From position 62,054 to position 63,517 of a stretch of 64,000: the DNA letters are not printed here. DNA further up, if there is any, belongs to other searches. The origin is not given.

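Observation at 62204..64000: Convergent operon of at least three unknown genes ending in an RNxxxHG HEPN protein: candidate novel defence module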

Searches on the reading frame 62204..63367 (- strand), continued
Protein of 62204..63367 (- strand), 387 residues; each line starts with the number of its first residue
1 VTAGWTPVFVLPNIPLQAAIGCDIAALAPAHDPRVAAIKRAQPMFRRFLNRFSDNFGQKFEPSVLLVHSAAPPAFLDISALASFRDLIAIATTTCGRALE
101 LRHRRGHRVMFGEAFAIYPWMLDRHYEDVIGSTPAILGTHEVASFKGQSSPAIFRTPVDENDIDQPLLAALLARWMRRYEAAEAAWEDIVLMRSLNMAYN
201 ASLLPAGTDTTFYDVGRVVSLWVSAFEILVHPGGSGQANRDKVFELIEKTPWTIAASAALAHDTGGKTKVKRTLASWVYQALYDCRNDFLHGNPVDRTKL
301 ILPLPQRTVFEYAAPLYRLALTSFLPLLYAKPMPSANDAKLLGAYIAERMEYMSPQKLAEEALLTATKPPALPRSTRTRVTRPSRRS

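Call 78: get_annotated_region(hit=H18, flank=4000)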
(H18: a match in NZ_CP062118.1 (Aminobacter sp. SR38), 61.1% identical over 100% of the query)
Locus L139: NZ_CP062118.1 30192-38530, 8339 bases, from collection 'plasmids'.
description: Aminobacter sp. SR38 plasmid pSR6
organism: Aminobacter sp. SR38 (NCBI taxid 2774562)
taxonomy: Bacteria; Pseudomonadota; Alphaproteobacteria; Hyphomicrobiales; Phyllobacteriaceae; Aminobacter; Aminobacter sp. SR38
host: -; source: bacterial pure culture,soil; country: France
typing (MOB-suite, as given by PLSDB): non-mobilizable; mating-pair formation MPF_T
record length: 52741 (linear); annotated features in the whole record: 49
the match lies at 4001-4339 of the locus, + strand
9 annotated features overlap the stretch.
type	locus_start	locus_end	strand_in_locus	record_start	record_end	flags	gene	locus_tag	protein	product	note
CDS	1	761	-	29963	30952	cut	-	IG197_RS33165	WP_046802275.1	hypothetical protein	-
CDS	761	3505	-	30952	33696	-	-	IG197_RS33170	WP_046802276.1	DUF499 domain-containing protein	-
CDS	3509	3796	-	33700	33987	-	-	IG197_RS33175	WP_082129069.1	HigA family addiction module antitoxin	-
CDS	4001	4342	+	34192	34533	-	-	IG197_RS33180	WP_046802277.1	hypothetical protein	-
CDS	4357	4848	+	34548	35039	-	-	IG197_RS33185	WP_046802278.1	hypothetical protein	-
CDS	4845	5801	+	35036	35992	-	-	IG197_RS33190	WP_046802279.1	tyrosine-type recombinase/integrase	GO:0015074 - DNA integration [Evidence IEA]; GO:0006310 - DNA recombination [Evidence IEA]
CDS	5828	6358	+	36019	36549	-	-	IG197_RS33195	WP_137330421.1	hypothetical protein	-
CDS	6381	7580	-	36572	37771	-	-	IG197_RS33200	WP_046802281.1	XRE family transcriptional regulator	-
CDS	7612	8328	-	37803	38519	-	-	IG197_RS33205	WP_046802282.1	hypothetical protein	-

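Call 79: get_annotated_region(hit=H19, flank=4000)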
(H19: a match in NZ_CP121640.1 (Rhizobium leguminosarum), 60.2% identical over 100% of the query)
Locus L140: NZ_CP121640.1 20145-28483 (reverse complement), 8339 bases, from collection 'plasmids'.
description: Rhizobium leguminosarum strain CC283b plasmid pCC283b_5, complete sequence
organism: Rhizobium leguminosarum (NCBI taxid 384)
taxonomy: Bacteria; Pseudomonadota; Alphaproteobacteria; Hyphomicrobiales; Rhizobiaceae; Rhizobium; Rhizobium leguminosarum
host: -; source: Trifolium ambiguum,cell culture; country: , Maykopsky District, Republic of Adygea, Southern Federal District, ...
typing (MOB-suite, as given by PLSDB): conjugative; replicon rep_cluster_590; relaxase MOBQ; mating-pair formation MPF_T
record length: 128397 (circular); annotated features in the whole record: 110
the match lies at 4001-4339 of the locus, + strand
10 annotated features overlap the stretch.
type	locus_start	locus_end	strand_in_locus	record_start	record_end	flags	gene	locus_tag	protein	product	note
CDS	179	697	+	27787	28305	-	-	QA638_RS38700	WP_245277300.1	hypothetical protein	-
CDS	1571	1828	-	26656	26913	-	-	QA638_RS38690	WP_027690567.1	helix-turn-helix transcriptional regulator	-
CDS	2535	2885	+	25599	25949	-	-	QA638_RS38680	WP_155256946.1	thioredoxin family protein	-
CDS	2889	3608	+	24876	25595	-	-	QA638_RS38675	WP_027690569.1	cytochrome c biogenesis protein CcdA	GO:0017004 - cytochrome complex assembly [Evidence IEA]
CDS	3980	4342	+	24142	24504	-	-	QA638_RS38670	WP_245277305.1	hypothetical protein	-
CDS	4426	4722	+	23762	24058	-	-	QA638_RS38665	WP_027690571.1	hypothetical protein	-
CDS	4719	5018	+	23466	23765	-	-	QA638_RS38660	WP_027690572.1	hypothetical protein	-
CDS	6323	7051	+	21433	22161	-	-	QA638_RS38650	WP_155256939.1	hypothetical protein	-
CDS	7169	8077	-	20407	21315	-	-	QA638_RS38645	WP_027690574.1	hypothetical protein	-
CDS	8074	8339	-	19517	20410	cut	-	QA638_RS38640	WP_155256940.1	HNH endonuclease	-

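Call 82: search_protein_families(library=pfam, proteins=[L008:6670-7461:+, L139:4357-4848:+], max_evalue=0.01)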
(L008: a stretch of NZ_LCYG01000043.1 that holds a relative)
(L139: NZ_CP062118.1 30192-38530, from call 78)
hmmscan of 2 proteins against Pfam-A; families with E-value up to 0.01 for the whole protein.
L008:6670-7461:+ (263 aa): 0 families

L139:4357-4848:+ (163 aa): 0 families

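Call 83: search_protein_families(library=padloc, proteins=[L007:9149-9835:-, L021:9831-11411:-, L023:6829-7974:+, L011:6888-7958:+, L077:6753-7973:+, L015:1843-2976:+, L009:5327-6730:-, L007:13574-15949:-], max_evalue=0.001)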
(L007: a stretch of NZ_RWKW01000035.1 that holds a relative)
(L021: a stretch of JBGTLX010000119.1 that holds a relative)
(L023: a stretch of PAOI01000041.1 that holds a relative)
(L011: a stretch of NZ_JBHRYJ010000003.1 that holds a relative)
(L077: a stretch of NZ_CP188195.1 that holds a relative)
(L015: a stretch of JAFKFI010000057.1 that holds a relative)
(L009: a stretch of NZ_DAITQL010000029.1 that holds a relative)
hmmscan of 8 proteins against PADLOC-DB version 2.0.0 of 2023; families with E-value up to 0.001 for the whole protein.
L007:9149-9835:- (228 aa): 0 families

L021:9831-11411:- (526 aa): 0 families

L023:6829-7974:+ (381 aa): 0 families

L011:6888-7958:+ (356 aa): 0 families

L077:6753-7973:+ (406 aa): 1 family
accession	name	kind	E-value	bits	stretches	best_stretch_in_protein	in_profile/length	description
PDLC05036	PDC-S54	-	4.4e-145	482.2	1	13-405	7-407/410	-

L015:1843-2976:+ (377 aa): 0 families

L009:5327-6730:- (467 aa): 43 families (the best 25 are shown)
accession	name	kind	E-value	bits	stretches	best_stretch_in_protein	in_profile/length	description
PDLC03025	MTase_I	-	5e-91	304.1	1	3-213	214-429/569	Type I methyltransferase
PDLC03021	MTase_I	-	1.3e-74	249.8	1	3-272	219-489/491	Type I methyltransferase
PDLC03141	Specificity_I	-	3.1e-45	153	1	271-466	183-378/382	Type I specificity subunit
PDLC03026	MTase_I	-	3e-36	123.6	1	5-271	201-476/487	Type I methyltransferase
PDLC03128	Specificity_I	-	2.7e-31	106.8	1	284-432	5-153/392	Type I specificity subunit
PDLC03102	Specificity_I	-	3e-23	80.5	1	284-430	16-162/376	Type I specificity subunit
PDLC04134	mad2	-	1.1e-22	78.5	1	22-202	326-485/492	mads_2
PDLC03036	MTase_I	-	1.6e-19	67.8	1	7-173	273-442/635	Type I methyltransferase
PDLC03125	Specificity_I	-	1.3e-10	38.6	1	282-453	199-369/394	Type I specificity subunit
PDLC03031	MTase_I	-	7.9e-10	35.6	1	8-160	235-401/834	Type I methyltransferase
PDLC03086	Specificity_I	-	8.1e-10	36.2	1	335-431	70-164/458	Type I specificity subunit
PDLC03027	MTase_I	-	2.4e-09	34.3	1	11-162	209-367/810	Type I methyltransferase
PDLC03032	MTase_I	-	7.7e-09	32.1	1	11-163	211-370/1001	Type I methyltransferase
PDLC03022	MTase_I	-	8e-09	32.4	1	20-160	252-404/857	Type I methyltransferase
PDLC03240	MTase_II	-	4e-08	30.5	1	11-161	232-381/511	Type II methyltransferase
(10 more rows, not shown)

L007:13574-15949:- (791 aa): 13 families
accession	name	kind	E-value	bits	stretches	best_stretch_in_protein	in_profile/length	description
PDLC03049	REase_I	-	1.3e-219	729.2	1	3-789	10-800/807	Type I restriction enzyme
PDLC03047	REase_I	-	3.9e-39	132.2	1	49-536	235-722/1107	Type I restriction enzyme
PDLC03050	REase_I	-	1.7e-32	111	1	593-789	20-212/219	Type I restriction enzyme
PDLC03042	REase_I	-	1.4e-30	103.5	1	157-536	444-844/1170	Type I restriction enzyme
PDLC02707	PbeA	-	1.1e-21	75.2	1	275-541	374-634/672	PbeA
PDLC02704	PbeA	-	6.8e-18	62.5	1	284-537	386-644/682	PbeA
PDLC03659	mREase_IV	-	1.3e-15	54.4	1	174-544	236-573/945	Type IV methyl-directed restriction enzyme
PDLC03658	mREase_IV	-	3.8e-14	49.4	1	256-540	314-561/953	Type IV methyl-directed restriction enzyme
PDLC02705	PbeA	-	3.7e-06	23.4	0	419-535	526-631/691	PbeA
PDLC02703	PbeA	-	1.3e-05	22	0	284-536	369-613/626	PbeA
PDLC03048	REase_I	-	1.7e-05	21.2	1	285-356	375-450/976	Type I restriction enzyme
PDLC02706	PbeA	-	0.00015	18.5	0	275-357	391-475/722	PbeA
PDLC03597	REase_MTase_IIG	-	0.00033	16.3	0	251-320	293-368/1646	Type IIG restriction enzyme-methyltransferase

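Call 87: find_related_loci(query=A1, collection=viral_contigs, flank=6000)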
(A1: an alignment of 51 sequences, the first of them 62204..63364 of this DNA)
Query A1 (386 aa) in viral_contigs; peptide patterns used: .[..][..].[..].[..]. (x = any residue, [..] = any of these).
27 stretches matched a pattern; 2 encode a relative of the query (tblastn E <= 1e-3); 2 distinct loci.
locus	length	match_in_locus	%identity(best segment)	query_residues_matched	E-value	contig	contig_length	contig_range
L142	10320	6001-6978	40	4-324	4e-70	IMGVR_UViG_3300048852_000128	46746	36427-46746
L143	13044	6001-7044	34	4-363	9e-62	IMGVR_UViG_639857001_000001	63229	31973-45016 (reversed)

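Call 99: find_homologous_proteins(query=L001:9166-9507:+, max_evalue=0.001)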
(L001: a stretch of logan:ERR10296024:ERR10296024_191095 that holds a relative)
Query L001:9166-9507:+ (113 aa): 174 proteins with E <= 0.001 among 187 candidates; the best 120 are listed.
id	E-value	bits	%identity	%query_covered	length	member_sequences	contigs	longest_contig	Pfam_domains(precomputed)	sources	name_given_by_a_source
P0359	8.1e-68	243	98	100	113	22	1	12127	PF18315.6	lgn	-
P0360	8.3e-67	240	97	100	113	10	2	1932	PF18315.6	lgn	-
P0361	2.1e-63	229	93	100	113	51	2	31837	PF18315.6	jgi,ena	jgi:hypothetical protein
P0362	4.9e-63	228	93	100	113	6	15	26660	PF18315.6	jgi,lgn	-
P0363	7.9e-62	224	88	100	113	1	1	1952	PF18315.6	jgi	jgi:hypothetical protein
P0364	8.5e-62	224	91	100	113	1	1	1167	PF18315.6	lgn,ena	-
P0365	1.2e-61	224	89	100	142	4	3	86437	PF18315.6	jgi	jgi:hypothetical protein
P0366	1.2e-61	224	88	100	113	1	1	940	PF18315.6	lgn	-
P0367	1.3e-61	223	90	100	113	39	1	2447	PF18315.6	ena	-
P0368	1.4e-61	223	91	100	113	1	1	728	PF18315.6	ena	-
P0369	1.3e-60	220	88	100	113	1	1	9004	PF18315.6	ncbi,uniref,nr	ncbi:hypothetical protein SOV92_17740 [Pectobacterium brasiliense]|uniref:Integron cassette protein 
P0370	3.5e-60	219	89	100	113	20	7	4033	PF18315.6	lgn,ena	-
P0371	4.9e-60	218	88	100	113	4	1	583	PF18315.6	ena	-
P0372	1.2e-59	217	89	100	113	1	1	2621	PF18315.6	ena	-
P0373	1.4e-59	217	87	100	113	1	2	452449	PF18315.6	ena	-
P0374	3.8e-59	215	86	100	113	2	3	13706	PF18315.6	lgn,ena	-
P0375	4.8e-59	215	87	100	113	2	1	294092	PF18315.6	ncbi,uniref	ncbi:hypothetical protein ACFSOZ_23610 [Mesorhizobium newzealandense]|uniref:Integron cassette prote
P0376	7.8e-59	214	86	100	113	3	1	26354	PF18315.6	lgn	-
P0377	4.7e-58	212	85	100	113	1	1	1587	PF18315.6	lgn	-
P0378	1.8e-57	210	86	100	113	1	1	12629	PF18315.6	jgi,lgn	-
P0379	1.1e-56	208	83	100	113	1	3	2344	PF18315.6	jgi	jgi:hypothetical protein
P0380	1.7e-56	207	85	100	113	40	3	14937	PF18315.6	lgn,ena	-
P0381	2.3e-56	206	86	100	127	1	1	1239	PF18315.6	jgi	jgi:Integron cassette protein VCH_CASS1 chain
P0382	2.4e-56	206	85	100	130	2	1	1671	PF18315.6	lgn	-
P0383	5.2e-56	205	84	100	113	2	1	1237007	PF18315.6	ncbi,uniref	ncbi:hypothetical protein U1763_02980 [Sphingomonas sp. LB2R24]|uniref:hypothetical protein n=1 Tax=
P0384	3.0e-55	203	84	100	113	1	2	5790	PF18315.6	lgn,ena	-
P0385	5.0e-55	202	82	100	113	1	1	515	PF18315.6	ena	-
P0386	5.1e-54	199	80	100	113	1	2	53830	PF18315.6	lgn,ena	-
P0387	1.7e-53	197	76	100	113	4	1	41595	PF18315.6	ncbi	ncbi:MAG: hypothetical protein AB1942_00085 [Pseudomonadota bacterium]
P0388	3.1e-53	196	83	99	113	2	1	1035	PF18315.6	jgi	jgi:hypothetical protein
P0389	3.0e-51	190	79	100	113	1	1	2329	PF18315.6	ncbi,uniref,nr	ncbi:hypothetical protein [Rhizobium sp. TRM95796]|uniref:hypothetical protein n=1 Tax=Rhizobium sp.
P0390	5.0e-51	189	77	100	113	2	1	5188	PF18315.6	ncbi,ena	-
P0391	6.3e-50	186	76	100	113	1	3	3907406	PF18315.6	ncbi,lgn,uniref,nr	ncbi:hypothetical protein [Acidibrevibacterium fodinaquatile]|uniref:hypothetical protein n=1 Tax=Ac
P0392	5.5e-49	183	73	100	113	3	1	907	PF18315.6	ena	-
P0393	1.2e-48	182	73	100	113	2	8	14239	PF18315.6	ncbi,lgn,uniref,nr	ncbi:hypothetical protein [Methylocapsa aurea]|uniref:hypothetical protein n=1 Tax=Methylocapsa aure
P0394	1.2e-48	182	73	100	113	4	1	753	PF18315.6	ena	-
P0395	1.7e-48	181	74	100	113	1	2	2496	PF18315.6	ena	-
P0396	3.0e-48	180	73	100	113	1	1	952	PF18315.6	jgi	jgi:hypothetical protein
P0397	7.4e-48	179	71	100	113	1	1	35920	PF18315.6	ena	-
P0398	8.0e-48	179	71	100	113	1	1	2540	PF18315.6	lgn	-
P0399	8.6e-48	179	73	100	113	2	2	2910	PF18315.6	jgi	jgi:hypothetical protein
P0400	1.1e-47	179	73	100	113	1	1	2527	PF18315.6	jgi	jgi:hypothetical protein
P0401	1.2e-47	178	73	100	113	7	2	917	PF18315.6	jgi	jgi:hypothetical protein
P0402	1.6e-47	178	69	100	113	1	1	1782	PF18315.6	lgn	-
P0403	2.7e-47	177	69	100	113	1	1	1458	PF18315.6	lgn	-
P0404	5.5e-47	176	73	100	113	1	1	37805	PF18315.6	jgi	jgi:hypothetical protein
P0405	7.2e-47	176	72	100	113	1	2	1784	PF18315.6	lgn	-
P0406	1.1e-46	175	70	100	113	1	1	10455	PF18315.6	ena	-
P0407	1.6e-46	175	72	100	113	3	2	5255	PF18315.6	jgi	jgi:hypothetical protein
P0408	2.3e-46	174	72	100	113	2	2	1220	PF18315.6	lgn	-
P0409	2.6e-46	174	71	100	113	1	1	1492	PF18315.6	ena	-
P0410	3.1e-46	174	71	100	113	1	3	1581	PF18315.6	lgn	-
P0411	3.5e-46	174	71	100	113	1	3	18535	PF18315.6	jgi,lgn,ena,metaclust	jgi:hypothetical protein|metaclust:\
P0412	5.4e-46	173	68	100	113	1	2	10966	PF18315.6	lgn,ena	-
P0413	5.4e-46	173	72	100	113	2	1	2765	PF18315.6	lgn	-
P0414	5.9e-46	173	68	100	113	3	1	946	PF18315.6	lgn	-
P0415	6.4e-46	173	71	100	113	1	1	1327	PF18315.6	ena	-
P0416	7.3e-46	173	84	84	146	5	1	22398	PF18315.6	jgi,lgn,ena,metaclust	metaclust:\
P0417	9.1e-46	172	70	100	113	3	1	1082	PF18315.6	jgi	-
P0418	1.6e-45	172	69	100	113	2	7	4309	PF18315.6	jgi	jgi:hypothetical protein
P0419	1.7e-45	172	70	99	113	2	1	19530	PF18315.6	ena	-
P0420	1.8e-45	171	71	100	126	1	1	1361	PF18315.6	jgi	jgi:Integron cassette protein VCH_CASS1 chain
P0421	1.9e-45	171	68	100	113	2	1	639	PF18315.6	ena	-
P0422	2.3e-45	171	70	100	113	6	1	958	PF18315.6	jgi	-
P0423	2.7e-45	171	68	100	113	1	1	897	PF18315.6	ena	-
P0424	2.9e-45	171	70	100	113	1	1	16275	PF18315.6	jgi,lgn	jgi:Integron cassette protein VCH_CASS1 chain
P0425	3.4e-45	171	70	100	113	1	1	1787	PF18315.6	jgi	jgi:hypothetical protein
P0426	3.6e-45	170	66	100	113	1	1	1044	PF18315.6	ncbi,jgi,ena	jgi:hypothetical protein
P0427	3.7e-45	170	70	100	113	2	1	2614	PF18315.6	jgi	jgi:hypothetical protein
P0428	4.2e-45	170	69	100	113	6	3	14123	PF18315.6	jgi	jgi:hypothetical protein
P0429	4.2e-45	170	73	100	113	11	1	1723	PF18315.6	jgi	-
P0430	6.2e-45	170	70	100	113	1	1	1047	PF18315.6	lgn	-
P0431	8.7e-45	169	69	100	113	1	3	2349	PF18315.6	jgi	jgi:hypothetical protein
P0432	1.0e-44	169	69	100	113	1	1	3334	PF18315.6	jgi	jgi:Integron cassette protein VCH_CASS1 chain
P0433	1.3e-44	169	69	100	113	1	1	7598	PF18315.6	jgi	jgi:hypothetical protein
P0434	1.5e-44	169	67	100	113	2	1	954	PF18315.6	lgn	-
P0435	1.8e-44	168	68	100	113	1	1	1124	PF18315.6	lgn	-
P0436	1.9e-44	168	66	100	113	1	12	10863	PF18315.6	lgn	-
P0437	1.9e-44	168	68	100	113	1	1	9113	PF18315.6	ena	-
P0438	2.9e-44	168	68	100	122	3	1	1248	PF18315.6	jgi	jgi:hypothetical protein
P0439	3.1e-44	167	67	100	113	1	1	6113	PF18315.6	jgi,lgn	jgi:hypothetical protein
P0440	3.5e-44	167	69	100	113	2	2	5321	PF18315.6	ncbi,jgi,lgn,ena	jgi:hypothetical protein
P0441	4.1e-44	167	66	100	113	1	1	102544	PF18315.6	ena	-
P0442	4.5e-44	167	93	74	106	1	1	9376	PF18315.6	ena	-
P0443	6.0e-44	167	68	100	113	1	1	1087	PF18315.6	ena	-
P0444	7.6e-44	166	69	100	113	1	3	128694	PF18315.6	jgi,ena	-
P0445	1.0e-43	166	71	100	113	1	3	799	PF18315.6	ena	-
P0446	1.1e-43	166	64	100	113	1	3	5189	PF18315.6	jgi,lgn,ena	-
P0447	4.3e-43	164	71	91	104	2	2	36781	PF18315.6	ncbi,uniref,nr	ncbi:hypothetical protein EBE87_23190 [Pseudoroseomonas wenyumeiae]|uniref:Integron cassette protein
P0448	4.7e-43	164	65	100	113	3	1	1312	PF18315.6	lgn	-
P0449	5.1e-43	164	66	100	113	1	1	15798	PF18315.6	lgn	-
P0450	5.1e-43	164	68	100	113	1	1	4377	PF18315.6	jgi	jgi:hypothetical protein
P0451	7.9e-43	163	67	100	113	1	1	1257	PF18315.6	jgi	jgi:hypothetical protein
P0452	1.1e-42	163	68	100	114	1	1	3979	PF18315.6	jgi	jgi:hypothetical protein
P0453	1.1e-42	162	67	100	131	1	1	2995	PF18315.6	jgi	jgi:hypothetical protein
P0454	1.3e-42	162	66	100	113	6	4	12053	PF18315.6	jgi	jgi:Integron cassette protein VCH_CASS1 chain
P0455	1.4e-42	162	64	100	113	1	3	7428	PF18315.6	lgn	-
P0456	1.8e-42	162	68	100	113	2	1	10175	PF18315.6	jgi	jgi:Integron cassette protein VCH_CASS1 chain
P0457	1.8e-42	162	67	100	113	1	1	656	PF18315.6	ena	-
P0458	1.8e-42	162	65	100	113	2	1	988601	PF18315.6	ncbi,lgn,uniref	ncbi:hypothetical protein [Methylocystis sp. H4A]|uniref:hypothetical protein n=1 Tax=Methylocystis 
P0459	2.0e-42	162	67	100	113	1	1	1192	PF18315.6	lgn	-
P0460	2.1e-42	162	65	100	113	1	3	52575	PF18315.6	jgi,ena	jgi:hypothetical protein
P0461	4.0e-42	161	66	100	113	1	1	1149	PF18315.6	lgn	-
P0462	4.0e-42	161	74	88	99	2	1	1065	PF18315.6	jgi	-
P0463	4.0e-42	161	68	100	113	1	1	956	PF18315.6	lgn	-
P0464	4.3e-42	161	65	100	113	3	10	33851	PF18315.6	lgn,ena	-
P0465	4.4e-42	161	65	100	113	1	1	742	PF18315.6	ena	-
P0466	4.6e-42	160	65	100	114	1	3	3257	PF18315.6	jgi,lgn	jgi:hypothetical protein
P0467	4.7e-42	160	65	100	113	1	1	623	PF18315.6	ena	-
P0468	4.8e-42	160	67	100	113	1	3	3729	PF18315.6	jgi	jgi:hypothetical protein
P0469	6.3e-42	160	65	100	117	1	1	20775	PF18315.6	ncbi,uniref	ncbi:hypothetical protein [Falsiroseomonas sp. CW058]|uniref:hypothetical protein n=1 Tax=Falsiroseo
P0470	6.7e-42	160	62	100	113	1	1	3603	PF18315.6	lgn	-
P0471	8.8e-42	160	65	100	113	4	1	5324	PF18315.6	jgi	jgi:hypothetical protein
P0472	9.3e-42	160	64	100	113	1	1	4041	PF18315.6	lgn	-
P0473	1.1e-41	159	66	100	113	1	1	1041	PF18315.6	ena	-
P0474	1.1e-41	159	64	100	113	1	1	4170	PF18315.6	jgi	-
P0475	1.1e-41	159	68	100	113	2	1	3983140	PF18315.6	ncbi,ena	-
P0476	1.5e-41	159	65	100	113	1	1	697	PF18315.6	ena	-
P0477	2.2e-41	158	62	100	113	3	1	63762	PF18315.6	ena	-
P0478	2.6e-41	158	63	100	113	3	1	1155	PF18315.6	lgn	-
